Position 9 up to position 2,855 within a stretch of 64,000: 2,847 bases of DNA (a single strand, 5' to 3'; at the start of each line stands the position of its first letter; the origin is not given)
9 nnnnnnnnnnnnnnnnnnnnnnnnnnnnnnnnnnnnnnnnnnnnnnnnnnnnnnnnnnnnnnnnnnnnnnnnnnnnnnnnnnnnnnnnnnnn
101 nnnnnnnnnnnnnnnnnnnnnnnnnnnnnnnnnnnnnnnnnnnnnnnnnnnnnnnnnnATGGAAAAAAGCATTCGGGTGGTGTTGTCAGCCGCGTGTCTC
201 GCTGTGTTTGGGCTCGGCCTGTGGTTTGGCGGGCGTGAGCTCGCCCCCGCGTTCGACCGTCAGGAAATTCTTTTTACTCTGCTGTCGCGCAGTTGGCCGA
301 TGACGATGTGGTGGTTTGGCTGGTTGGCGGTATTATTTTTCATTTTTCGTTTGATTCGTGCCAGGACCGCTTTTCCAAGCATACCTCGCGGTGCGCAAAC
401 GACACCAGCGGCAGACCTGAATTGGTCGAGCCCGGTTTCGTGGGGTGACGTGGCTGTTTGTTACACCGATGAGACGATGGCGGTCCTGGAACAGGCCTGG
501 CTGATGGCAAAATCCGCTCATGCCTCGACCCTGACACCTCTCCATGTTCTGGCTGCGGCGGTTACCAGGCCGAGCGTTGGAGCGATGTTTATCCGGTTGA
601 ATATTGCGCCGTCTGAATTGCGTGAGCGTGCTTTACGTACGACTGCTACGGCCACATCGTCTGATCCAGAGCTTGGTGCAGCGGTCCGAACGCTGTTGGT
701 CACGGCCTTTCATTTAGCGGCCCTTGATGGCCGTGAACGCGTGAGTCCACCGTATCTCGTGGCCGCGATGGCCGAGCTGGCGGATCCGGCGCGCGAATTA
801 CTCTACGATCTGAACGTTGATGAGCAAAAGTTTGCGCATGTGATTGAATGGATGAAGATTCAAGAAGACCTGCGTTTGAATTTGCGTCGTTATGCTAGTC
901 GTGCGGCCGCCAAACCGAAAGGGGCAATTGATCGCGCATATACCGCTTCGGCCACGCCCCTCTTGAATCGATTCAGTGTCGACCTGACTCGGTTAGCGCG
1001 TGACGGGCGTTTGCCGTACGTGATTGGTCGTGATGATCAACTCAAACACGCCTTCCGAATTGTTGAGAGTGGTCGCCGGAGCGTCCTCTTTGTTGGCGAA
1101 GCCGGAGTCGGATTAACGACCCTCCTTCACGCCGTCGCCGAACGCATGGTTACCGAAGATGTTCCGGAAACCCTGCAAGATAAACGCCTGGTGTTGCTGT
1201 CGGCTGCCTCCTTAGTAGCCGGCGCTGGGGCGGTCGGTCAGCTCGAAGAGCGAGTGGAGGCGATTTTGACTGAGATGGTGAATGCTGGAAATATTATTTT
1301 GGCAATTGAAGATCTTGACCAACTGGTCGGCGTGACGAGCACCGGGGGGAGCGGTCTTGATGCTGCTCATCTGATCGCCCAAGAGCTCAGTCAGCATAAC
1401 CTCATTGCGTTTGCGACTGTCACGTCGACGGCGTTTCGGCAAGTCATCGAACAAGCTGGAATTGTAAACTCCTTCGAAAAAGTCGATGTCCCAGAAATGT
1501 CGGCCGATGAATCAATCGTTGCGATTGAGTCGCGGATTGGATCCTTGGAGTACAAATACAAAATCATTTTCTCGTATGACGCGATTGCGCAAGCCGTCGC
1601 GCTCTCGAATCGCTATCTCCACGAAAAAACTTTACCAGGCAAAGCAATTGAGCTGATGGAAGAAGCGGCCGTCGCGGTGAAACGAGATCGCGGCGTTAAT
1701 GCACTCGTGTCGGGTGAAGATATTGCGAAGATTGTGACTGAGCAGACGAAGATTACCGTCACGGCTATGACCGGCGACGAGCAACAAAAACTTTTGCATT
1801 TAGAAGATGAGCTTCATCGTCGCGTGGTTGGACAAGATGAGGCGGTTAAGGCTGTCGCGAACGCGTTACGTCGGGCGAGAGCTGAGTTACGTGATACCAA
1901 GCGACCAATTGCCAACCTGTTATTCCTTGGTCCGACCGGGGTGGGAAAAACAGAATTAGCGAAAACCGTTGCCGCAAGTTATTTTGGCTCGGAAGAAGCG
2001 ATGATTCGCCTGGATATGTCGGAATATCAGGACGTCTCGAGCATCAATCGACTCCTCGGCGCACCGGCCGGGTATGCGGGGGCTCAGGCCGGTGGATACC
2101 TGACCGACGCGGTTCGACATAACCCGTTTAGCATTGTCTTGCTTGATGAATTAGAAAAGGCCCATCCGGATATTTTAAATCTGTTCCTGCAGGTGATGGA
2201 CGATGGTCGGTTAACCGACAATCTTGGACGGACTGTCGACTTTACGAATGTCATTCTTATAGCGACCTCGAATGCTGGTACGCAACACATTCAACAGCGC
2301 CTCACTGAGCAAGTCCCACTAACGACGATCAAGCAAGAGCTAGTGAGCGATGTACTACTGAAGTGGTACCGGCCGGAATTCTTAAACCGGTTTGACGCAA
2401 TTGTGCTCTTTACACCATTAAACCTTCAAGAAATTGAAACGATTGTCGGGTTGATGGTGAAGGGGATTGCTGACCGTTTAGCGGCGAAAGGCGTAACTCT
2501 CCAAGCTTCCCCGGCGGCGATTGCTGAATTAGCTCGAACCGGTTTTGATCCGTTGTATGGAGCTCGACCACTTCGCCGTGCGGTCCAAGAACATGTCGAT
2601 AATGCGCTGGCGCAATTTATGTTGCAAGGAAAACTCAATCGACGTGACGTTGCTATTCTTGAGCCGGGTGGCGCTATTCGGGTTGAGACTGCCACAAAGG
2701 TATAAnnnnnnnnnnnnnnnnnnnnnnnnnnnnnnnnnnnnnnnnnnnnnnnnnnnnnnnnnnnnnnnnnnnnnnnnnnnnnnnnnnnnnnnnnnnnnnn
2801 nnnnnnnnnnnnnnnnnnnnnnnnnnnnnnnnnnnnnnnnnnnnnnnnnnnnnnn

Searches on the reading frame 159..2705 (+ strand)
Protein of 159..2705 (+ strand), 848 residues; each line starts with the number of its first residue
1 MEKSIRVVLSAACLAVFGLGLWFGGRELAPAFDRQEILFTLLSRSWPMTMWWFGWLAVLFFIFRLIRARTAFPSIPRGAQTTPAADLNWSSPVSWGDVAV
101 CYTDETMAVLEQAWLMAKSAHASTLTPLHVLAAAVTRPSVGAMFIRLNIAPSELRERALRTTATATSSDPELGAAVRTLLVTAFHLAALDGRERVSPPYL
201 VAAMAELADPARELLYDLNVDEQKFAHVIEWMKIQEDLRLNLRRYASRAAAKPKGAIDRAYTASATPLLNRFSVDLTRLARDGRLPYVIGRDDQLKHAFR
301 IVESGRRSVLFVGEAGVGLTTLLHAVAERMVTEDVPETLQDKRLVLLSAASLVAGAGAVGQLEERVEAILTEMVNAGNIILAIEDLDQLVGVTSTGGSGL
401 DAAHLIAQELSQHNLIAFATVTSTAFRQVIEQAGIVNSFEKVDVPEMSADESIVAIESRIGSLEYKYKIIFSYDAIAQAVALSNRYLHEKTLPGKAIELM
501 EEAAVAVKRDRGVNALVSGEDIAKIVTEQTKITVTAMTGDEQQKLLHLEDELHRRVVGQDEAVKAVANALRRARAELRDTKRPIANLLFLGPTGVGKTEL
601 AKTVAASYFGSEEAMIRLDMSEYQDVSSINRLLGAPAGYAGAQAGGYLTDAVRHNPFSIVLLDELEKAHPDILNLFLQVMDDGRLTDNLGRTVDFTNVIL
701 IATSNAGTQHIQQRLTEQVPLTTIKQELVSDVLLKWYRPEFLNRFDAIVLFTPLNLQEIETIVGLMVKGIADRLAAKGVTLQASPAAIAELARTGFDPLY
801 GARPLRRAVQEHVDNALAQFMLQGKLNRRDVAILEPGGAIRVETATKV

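Call 56: find_encoding_contigs(protein=window:159-2705:+, flank=10000, max_places=1)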
Protein window:159-2705:+ (848 aa): no gene with exactly this product is on record in the collection.
